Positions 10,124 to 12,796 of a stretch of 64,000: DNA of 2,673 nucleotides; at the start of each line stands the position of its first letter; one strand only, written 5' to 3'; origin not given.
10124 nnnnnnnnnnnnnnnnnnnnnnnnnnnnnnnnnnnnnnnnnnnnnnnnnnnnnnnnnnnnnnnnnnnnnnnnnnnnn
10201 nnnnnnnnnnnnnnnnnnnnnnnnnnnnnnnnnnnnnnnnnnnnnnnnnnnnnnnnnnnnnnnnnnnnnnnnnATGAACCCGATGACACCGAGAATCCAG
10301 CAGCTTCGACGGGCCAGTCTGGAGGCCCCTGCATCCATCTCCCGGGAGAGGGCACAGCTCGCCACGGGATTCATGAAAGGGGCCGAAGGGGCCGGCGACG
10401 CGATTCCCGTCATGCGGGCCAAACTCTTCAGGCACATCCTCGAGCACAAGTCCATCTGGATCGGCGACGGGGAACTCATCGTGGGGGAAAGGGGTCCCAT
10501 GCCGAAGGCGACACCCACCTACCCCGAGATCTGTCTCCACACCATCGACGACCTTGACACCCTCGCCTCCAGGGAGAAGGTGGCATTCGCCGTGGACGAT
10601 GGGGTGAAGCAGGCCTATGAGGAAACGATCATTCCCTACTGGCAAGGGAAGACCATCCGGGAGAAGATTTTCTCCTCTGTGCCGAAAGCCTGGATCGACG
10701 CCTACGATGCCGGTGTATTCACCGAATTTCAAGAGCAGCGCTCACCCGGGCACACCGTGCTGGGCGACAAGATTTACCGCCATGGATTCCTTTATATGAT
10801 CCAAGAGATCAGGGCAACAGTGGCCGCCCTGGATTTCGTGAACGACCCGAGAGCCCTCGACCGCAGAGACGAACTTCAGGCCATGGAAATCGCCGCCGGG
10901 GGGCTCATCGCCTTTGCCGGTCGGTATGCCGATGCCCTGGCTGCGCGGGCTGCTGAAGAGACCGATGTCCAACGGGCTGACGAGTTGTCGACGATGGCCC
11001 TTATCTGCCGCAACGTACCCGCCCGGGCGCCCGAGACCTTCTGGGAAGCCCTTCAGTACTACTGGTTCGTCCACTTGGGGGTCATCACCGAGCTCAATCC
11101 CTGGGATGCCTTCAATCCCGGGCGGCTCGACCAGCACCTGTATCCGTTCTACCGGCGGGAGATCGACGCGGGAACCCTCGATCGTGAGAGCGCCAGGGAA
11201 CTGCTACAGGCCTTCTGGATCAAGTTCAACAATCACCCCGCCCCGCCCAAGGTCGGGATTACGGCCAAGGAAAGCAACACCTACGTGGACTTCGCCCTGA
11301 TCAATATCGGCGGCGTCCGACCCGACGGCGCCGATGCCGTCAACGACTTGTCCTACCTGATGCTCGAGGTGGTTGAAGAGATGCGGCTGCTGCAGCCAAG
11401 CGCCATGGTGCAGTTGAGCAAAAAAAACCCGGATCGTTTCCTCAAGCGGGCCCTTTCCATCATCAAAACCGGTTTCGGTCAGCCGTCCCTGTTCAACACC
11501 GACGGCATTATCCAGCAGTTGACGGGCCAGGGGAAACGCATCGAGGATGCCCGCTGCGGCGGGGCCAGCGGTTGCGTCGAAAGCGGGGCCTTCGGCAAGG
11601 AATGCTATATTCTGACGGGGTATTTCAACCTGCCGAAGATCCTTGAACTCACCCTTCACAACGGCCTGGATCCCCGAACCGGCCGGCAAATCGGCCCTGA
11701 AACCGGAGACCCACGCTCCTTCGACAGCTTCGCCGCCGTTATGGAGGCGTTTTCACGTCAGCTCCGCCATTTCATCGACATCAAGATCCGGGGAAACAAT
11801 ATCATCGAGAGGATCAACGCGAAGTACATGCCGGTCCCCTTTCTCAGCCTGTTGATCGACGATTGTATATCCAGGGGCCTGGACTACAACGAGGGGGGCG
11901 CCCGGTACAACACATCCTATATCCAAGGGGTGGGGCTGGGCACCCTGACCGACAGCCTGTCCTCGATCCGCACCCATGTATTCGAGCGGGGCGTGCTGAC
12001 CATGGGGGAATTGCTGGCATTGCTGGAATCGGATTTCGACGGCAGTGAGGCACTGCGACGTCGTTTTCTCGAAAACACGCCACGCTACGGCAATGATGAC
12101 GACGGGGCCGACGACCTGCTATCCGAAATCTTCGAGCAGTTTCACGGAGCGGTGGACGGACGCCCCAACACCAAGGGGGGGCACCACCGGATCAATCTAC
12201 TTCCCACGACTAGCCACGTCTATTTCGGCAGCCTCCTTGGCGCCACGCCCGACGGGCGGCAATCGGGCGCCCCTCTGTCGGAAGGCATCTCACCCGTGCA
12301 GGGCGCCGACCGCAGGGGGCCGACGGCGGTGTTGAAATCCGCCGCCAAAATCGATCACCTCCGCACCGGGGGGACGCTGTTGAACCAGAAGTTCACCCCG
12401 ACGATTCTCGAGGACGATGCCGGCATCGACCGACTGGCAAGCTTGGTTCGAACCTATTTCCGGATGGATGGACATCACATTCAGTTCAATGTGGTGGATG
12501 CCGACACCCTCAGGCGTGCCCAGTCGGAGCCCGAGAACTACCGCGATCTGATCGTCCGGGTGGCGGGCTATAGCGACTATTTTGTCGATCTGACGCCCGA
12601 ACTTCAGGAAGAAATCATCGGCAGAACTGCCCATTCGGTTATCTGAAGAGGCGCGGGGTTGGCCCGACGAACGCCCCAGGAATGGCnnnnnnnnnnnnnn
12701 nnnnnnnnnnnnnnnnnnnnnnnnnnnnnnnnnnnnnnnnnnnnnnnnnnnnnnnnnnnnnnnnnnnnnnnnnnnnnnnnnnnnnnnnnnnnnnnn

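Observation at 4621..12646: HypD-like glycyl-radical enzyme locus coupled to a TRAP transporter and an MFS transporter, with no P5C reductase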

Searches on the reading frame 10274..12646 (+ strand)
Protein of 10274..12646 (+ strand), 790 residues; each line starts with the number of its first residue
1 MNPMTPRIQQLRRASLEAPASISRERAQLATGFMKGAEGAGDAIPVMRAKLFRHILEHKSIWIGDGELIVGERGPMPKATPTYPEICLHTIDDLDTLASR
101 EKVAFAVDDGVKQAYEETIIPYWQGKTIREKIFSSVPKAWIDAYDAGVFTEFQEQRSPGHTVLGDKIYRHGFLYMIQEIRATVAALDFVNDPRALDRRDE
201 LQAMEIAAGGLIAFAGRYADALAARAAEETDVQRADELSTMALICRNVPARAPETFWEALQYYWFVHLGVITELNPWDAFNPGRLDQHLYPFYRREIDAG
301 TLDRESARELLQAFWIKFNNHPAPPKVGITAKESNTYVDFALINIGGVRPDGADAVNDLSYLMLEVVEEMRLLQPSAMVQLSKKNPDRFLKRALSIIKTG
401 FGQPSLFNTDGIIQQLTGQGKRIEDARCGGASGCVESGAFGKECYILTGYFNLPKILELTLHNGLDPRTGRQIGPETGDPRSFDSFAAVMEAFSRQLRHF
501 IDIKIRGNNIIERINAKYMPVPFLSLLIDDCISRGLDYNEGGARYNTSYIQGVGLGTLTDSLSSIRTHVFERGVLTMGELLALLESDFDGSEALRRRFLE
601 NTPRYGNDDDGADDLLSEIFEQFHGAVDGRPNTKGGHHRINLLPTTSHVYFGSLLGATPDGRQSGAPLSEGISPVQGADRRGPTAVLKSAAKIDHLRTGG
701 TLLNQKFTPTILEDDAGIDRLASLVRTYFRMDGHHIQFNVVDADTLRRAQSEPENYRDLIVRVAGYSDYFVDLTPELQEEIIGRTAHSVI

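Call 3: search_protein_families(library=pfam, proteins=[window:10274-12646:+])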
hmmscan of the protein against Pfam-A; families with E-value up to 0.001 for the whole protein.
window:10274-12646:+ (790 aa): 2 families
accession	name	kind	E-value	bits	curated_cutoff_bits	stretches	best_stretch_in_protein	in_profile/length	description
PF02901.20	PFL-like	-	2.3e-218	727.4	24.3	1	4-652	1-647/647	Pyruvate formate lyase-like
PF01228.26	Gly_radical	-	7.3e-37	126.6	22.2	1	669-771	2-106/106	Glycine radical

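Call 4: search_protein_families(library=ncbifam, proteins=[window:10274-12646:+])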
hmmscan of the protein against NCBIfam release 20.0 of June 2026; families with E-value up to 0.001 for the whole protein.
window:10274-12646:+ (790 aa): 12 families
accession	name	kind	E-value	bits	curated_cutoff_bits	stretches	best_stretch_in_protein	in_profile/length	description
NF043068.1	glycl_HYPD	equivalog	0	1222.6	1100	1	7-788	3-783/784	trans-4-hydroxy-L-proline dehydratase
TIGR01774.1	PFL2-3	subfamily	3.3e-201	670.5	678.2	1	4-788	2-785/786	formate C-acetyltransferase/glycerol dehydratase family glycyl radical enzyme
NF048011.1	SfplDhtHpsGDes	equivalog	6.6e-160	534.1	1000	1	18-788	36-820/821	(2S)-3-sulfopropanediol dehydratase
NF007437.0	PRK09983.1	equivalog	3.4e-148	495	1109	1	4-788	1-764/765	formate C-acetyltransferase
NF048009.1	SfplDhtHpfGKleb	equivalog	1.3e-146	489.9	1000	1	6-786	26-821/824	(2S)-3-sulfopropanediol dehydratase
TIGR04394.1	choline_CutC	equivalog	1.2e-140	470.6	1050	1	5-786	2-785/789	choline trimethylamine-lyase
NF033718.1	indole_decarb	equivalog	8.8e-109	364.9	1100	1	171-786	228-865/868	indoleacetate decarboxylase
NF033715.1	glycyl_HPDL_Lrg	equivalog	3.6e-96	322.9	1150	2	194-588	265-678/901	4-hydroxyphenylacetate decarboxylase large subunit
TIGR01255.1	pyr_form_ly_1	equivalog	9.9e-43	146.6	994.2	1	235-789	215-743/744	formate C-acetyltransferase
NF038360.1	rad_fix_GrcA3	exception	3.4e-18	65.5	158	1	715-788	3-76/78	autonomous glycyl radical cofactor GrcA3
NF008341.1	PRK11127.1-1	equivalog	1.3e-12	47.5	145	1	734-788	24-78/80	autonomous glycyl radical cofactor GrcA2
TIGR04365.1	spare_glycyl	equivalog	5.2e-10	39.7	170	1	732-786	68-122/126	autonomous glycyl radical cofactor GrcA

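Call 5: search_solved_structures(query=window:10274-12646:+, show_alignments=1, max_evalue=1e-20)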
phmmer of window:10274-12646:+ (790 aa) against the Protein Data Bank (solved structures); distinct sequences matched with E-value up to 1e-20: 35.
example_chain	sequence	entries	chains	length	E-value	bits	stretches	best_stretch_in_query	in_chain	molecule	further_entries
6vxc_A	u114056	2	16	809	8.7e-303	1009.6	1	7-787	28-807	Trans-4-hydroxy-L-proline dehydratase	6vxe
1r8w_A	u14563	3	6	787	7.6e-155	520.3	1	4-787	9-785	glycerol dehydratase | B12-independent glycerol dehydratase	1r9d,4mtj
2f3o_A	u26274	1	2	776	1.1e-140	473.5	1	7-785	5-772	pyruvate formate-lyase 2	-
9f3w_A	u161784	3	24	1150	1.2e-138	466.8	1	2-786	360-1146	Choline trimethylamine-lyase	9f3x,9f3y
8id1_A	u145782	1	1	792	3.2e-136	458.8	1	6-788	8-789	Formate C-acetyltransferase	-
8yjo_A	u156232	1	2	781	3e-134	452.2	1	3-788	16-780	Probable dehydratase PflD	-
9rco_A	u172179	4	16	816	1.3e-133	450.1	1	5-786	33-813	Glycyl radical protein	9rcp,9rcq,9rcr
5i2a_A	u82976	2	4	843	2.3e-132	446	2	20-589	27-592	Diol-dehydratase | Diol dehydratase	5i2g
5ymr_B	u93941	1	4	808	1.3e-129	436.9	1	22-789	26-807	Formate acetyltransferase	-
8iof_A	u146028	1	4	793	2e-126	426.4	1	7-785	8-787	Benzylsuccinate synthase alpha subunit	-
6lon_B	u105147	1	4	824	2.1e-126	426.3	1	22-788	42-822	PFL2/glycerol dehydratase family glycyl radical enzyme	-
8id0_A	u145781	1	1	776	1.8e-125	423.2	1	5-788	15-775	formate C-acetyltransferase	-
5a0z_A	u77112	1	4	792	1.3e-124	420.3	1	2-786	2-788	CHOLINE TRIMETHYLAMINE LYASE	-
5a0u_A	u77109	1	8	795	1.3e-124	420.3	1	2-786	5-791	CHOLINE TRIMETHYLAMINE LYASE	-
5fay_A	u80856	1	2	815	3.5e-124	419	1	5-786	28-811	Choline trimethylamine-lyase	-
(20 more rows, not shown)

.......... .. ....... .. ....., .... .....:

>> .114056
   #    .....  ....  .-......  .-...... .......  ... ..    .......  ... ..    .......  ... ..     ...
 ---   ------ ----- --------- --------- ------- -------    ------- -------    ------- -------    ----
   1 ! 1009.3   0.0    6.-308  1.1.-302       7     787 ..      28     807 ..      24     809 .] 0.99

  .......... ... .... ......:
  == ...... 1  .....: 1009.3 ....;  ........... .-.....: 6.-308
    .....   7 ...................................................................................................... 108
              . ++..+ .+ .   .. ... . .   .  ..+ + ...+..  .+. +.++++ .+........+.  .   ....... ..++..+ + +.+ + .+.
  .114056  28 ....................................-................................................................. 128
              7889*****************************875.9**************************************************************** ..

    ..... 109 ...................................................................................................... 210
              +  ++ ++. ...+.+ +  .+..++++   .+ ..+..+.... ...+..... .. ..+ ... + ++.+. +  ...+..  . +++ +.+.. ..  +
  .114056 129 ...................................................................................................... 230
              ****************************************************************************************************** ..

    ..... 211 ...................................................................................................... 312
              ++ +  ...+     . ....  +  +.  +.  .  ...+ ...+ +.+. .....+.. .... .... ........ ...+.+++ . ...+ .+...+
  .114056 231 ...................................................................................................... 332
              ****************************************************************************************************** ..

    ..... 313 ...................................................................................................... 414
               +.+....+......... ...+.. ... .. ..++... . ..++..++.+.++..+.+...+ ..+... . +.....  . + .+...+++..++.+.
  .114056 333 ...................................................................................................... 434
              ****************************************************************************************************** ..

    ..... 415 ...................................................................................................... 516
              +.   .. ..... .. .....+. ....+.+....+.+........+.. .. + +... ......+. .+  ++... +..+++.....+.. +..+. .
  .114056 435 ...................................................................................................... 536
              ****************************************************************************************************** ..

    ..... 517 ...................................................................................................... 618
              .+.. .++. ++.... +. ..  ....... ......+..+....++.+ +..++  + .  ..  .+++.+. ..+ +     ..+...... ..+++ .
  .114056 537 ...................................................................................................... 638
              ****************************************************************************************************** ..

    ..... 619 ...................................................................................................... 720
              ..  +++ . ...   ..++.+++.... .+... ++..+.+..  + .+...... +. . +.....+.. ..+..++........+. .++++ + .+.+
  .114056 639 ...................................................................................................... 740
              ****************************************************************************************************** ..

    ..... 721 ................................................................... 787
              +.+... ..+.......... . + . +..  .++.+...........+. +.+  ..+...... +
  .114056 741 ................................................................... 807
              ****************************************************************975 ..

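Call 11: find_encoding_contigs(protein=window:10274-12646:+, flank=10000, max_places=6)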
Protein window:10274-12646:+ (790 aa): no gene with exactly this product is on record in the collection.

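Call 14: find_homologous_proteins(query=window:10274-12646:+, max_evalue=1e-50)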
Query window:10274-12646:+ (790 aa): 8000 proteins with E <= 1e-50 among 8000 candidates; the best 120 are listed.
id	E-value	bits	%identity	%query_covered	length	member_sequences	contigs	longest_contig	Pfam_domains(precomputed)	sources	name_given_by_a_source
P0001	0.0e+0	1809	100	100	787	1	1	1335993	PF02901.21,PF01228.27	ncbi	-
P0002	0.0e+0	1665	91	100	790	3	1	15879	PF02901.21,PF01228.27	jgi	jgi:formate C-acetyltransferase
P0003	0.0e+0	1527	92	91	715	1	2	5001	PF02901.21,PF01228.27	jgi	jgi:formate C-acetyltransferase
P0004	0.0e+0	1426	79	99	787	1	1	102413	PF02901.21,PF01228.27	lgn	-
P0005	0.0e+0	1390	76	99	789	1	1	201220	PF02901.21,PF01228.27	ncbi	ncbi:MAG: trans-4-hydroxy-L-proline dehydratase [Desulfobacterales bacterium]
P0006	0.0e+0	1382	75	100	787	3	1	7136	PF02901.21,PF01228.27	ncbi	-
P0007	0.0e+0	1351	74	99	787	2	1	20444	PF02901.21,PF01228.27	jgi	-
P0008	0.0e+0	1340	74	99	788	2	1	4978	PF02901.21,PF01228.27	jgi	-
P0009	0.0e+0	1340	74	99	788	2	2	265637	PF02901.21,PF01228.27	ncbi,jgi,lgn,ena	-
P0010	0.0e+0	1332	73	99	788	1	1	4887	PF02901.21,PF01228.27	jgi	jgi:formate C-acetyltransferase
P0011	0.0e+0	1331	73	99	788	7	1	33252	PF02901.21,PF01228.27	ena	-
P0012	0.0e+0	1328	73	99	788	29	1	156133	PF02901.21,PF01228.27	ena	-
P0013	0.0e+0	1323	73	99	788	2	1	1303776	PF02901.21,PF01228.27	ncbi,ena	-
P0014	0.0e+0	1321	72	99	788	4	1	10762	PF02901.21,PF01228.27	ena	-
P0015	0.0e+0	1318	73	99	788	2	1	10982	PF02901.21,PF01228.27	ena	-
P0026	0.0e+0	1283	69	99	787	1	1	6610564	PF02901.21,PF01228.27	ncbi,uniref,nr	ncbi:glycyl radical enzyme [Desulfonema ishimotonii]|uniref:Glycyl radical enzyme n=1 Tax=Desulfonem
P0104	0.0e+0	1258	68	99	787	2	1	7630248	PF02901.21,PF01228.27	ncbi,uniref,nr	ncbi:trans-4-hydroxy-L-proline dehydratase [Desulfosarcina ovata]|uniref:Glycyl radical enzyme n=1 T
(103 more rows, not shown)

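Call 15: find_related_loci(query=window:10274-12646:+, collection=genome_contigs, flank=10000)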
Query window:10274-12646:+ (790 aa) in genome_contigs; peptide patterns used: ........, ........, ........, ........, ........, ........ (x = any residue, [..] = any of these).
600 stretches matched a pattern (row limit reached: there are more); 588 encode a relative of the query (tblastn E <= 1e-3); the best 80 are kept; 80 distinct loci.
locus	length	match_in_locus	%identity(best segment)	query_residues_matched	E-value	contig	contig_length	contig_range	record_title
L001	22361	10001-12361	73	1-787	0e+0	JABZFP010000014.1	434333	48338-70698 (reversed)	MAG: Desulfobacteraceae bacterium isolate 75 scaffold_120, whole genome shotgun sequence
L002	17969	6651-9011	70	4-790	0e+0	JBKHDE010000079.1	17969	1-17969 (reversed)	MAG: Desulfococcaceae bacterium isolate D1M03_4 NODE_1688_length_17969_cov_7.892765, whole genome shotgun sequence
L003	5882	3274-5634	73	1-787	0e+0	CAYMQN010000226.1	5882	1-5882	MAG TPA_asm: uncultured Desulfobacteraceae bacterium isolate SRP332253_co1_130 genome assembly, contig: NODE_21702_lengt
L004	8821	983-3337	67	4-788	0e+0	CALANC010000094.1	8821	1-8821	MAG: uncultured Desulfobacterales bacterium isolate N4_Bin_METABAT__72_1 genome assembly, contig: c_000003609983, whole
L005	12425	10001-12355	69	4-788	0e+0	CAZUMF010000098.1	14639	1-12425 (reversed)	MAG TPA_asm: uncultured Desulfohalobiaceae bacterium isolate binchicken_co77_81 genome assembly, contig: NODE_4864_lengt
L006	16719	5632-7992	68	4-790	0e+0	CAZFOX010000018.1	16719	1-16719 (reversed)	MAG TPA_asm: uncultured bacterium isolate SRP278314_co1_145 genome assembly, contig: NODE_4282_length_16719_cov_4.814330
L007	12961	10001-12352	71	4-787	0e+0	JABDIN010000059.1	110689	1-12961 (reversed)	MAG: Desulfobacteraceae bacterium isolate DS_bin_10 k127_576641, whole genome shotgun sequence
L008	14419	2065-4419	69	4-788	0e+0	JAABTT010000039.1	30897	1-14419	MAG: Desulfohalobiaceae bacterium S24 isolate S24.Bin096 Scaffold_39, whole genome shotgun sequence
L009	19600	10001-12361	68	4-790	0e+0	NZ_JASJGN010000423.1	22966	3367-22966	MAG: Desulfosarcina sp. isolate ChS5.bin.72 ChesSed_k141_206451, whole genome shotgun sequence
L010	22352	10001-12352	69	4-787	0e+0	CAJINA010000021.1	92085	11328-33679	MAG: Olavius algarvensis Delta 4 endosymbiont isolate Delta4_OalgB6SA genome assembly, contig: NODE_126256+_length_92085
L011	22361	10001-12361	68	4-790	0e+0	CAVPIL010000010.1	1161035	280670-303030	MAG: uncultured delta proteobacterium isolate MFD09964.bin.2.197 genome assembly, contig: contig_24878, whole genome sho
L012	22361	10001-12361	67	4-790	0e+0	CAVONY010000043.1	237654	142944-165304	MAG: uncultured delta proteobacterium isolate MFD09964.bin.1.222 genome assembly, contig: contig_9494, whole genome shot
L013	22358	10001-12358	69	3-788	0e+0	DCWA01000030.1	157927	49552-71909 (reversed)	MAG TPA_asm: Desulfobacteraceae bacterium UBA2174 UBA2174_contig_245, whole genome shotgun sequence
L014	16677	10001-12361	66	4-790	0e+0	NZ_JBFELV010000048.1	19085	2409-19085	MAG: Desulfosarcina sp. isolate Mix_mud02.2020.12.6 k141_2308257_length_19085_cov_11.0000, whole genome shotgun sequence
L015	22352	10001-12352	66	4-787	0e+0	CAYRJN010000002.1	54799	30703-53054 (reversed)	MAG TPA_asm: uncultured Calditrichaceae bacterium isolate SRP163575_co1_350 genome assembly, contig: NODE_979_length_547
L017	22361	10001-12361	73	1-787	0e+0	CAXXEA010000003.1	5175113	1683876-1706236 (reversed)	MAG: Desulfobacterales bacterium isolate 84c40b14-595f-4247-b5ef-7e7784979392 genome assembly, contig: contig_3, whole g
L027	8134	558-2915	66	4-789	0e+0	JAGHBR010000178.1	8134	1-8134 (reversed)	MAG: Caldisericaceae bacterium isolate AUK261 PB_MBMC_215_c_000000000440, whole genome shotgun sequence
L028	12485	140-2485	67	4-785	0e+0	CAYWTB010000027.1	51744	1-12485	MAG TPA_asm: uncultured Caldithrix sp. isolate SRP214966_co4_526 genome assembly, contig: NODE_358_length_51744_cov_7.65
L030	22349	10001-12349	64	4-787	0e+0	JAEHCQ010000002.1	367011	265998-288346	MAG: Methanobacteriota archaeon isolate SF.bin11 NODE_2_length_367011_cov_46.869685, whole genome shotgun sequence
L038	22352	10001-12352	65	4-787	0e+0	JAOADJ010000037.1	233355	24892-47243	MAG: Melioribacteraceae bacterium isolate SKW230 k141_95788, whole genome shotgun sequence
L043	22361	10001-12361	64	4-790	0e+0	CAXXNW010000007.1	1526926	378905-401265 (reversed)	MAG: Bacteroidales bacterium isolate e4d1c670-f166-4d5b-b7a9-33c3b2120191 genome assembly, contig: contig_7, whole genom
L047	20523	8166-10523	65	4-789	0e+0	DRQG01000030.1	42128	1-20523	MAG TPA_asm: Caldithrix abyssi isolate HyVt-577 HyVt-577_k145_1205143, whole genome shotgun sequence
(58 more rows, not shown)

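Call 20: search_protein_families(library=pfam, proteins=[L027:4524-5507:+, L038:13787-14839:+, L038:12386-13780:+, L030:2213-3142:+, L011:12412-13116:+, L047:2639-3652:-, L043:14396-15691:+, L012:13552-14058:-, L028:4011-4904:+, L001:15449-16393:-])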
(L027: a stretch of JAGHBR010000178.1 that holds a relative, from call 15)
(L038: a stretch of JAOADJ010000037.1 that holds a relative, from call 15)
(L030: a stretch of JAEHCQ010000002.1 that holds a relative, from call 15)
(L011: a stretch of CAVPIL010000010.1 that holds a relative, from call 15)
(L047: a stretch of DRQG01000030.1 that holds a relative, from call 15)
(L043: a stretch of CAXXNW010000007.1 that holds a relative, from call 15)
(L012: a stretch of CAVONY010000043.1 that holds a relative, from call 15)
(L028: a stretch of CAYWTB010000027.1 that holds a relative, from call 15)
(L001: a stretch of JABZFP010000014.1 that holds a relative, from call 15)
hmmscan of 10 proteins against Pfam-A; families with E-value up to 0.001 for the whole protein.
L027:4524-5507:+ (327 aa): 2 families
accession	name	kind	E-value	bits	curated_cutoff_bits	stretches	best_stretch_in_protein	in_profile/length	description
PF02423.21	OCD_Mu_crystall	-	5.2e-74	249.5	24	1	6-318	4-312/314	Ornithine cyclodeaminase/mu-crystallin family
PF01488.26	Shikimate_DH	-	1.8e-09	38.2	24.3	1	122-217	3-98/138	Shikimate / quinate 5-dehydrogenase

L038:13787-14839:+ (350 aa): 1 family
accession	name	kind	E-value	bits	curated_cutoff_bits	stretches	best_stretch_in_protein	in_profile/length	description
PF05544.16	Pro_racemase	-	2.2e-106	356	27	1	25-347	2-324/325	Proline racemase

L038:12386-13780:+ (464 aa): 2 families
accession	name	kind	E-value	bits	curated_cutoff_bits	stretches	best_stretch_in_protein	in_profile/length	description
PF00557.29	Peptidase_M24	-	7.1e-46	157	23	1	174-439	2-208/208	Metallopeptidase family M24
PF05195.22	AMP_N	-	5.3e-25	87.9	24.6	1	7-123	1-120/121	Aminopeptidase P, N-terminal domain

L030:2213-3142:+ (309 aa): 4 families
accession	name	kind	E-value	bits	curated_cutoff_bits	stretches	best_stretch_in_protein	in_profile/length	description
PF00005.33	ABC_tran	-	2.8e-32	112.6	25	1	22-160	2-137/137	ABC transporter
PF13304.12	AAA_21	-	1.7e-13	51.7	27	1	133-189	239-298/304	AAA domain, putative AbiEii toxin, Type IV TA system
PF13175.12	AAA_15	-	2.2e-05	24.7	32.1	0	149-189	328-369/374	AAA ATPase domain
PF13476.12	AAA_23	-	0.00023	22.3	27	1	24-66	15-51/201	AAA domain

L011:12412-13116:+ (234 aa): 7 families
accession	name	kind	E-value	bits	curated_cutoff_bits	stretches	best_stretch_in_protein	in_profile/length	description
PF07729.17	FCD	-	2.9e-22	79.8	24.3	1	99-223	1-124/125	FCD domain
PF00392.27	GntR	-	1.6e-18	66.5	27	1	13-74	3-64/64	Bacterial regulatory proteins, gntR family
PF13730.12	HTH_36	-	2.9e-05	24.2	25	1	31-64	22-55/55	Helix-turn-helix domain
PF09339.16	HTH_IclR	-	4.6e-05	23.5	22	1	36-65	20-49/52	IclR helix-turn-helix domain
PF01325.25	Fe_dep_repress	-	0.00016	22.2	26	0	32-65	20-53/60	Iron dependent repressor, N-terminal DNA binding domain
PF12802.13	MarR_2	-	0.00038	21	27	0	32-65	20-51/61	MarR family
PF13545.12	HTH_Crp_2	-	0.00055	20.3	27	0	35-76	23-63/70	Crp-like helix-turn-helix domain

L047:2639-3652:- (337 aa): 0 families

L043:14396-15691:+ (431 aa): 2 families
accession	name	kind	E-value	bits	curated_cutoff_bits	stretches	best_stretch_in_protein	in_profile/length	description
PF05576.17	Peptidase_S37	-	4.7e-65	220.5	27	1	31-428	13-413/448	PS-10 peptidase S37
PF05577.18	Peptidase_S28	-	3.5e-16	59.5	25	1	91-216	39-169/434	Serine carboxypeptidase S28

L012:13552-14058:- (168 aa): 0 families

L028:4011-4904:+ (297 aa): 1 family
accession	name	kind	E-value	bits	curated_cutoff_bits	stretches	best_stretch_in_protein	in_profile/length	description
PF00892.27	EamA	-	3.6e-36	124.8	28.2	2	148-280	2-132/135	EamA-like transporter family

L001:15449-16393:- (314 aa): 3 families
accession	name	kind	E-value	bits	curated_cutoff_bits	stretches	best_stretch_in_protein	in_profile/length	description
PF13602.12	ADH_zinc_N_2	-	2.3e-26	93.7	27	1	187-311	1-134/134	Zinc-binding dehydrogenase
PF08240.17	ADH_N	-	1.3e-16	61.1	23.5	1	28-95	3-66/104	Alcohol dehydrogenase GroES-like domain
PF00107.32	ADH_zinc_N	-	3.1e-11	43.8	31.8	1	156-233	1-86/129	Zinc-binding dehydrogenase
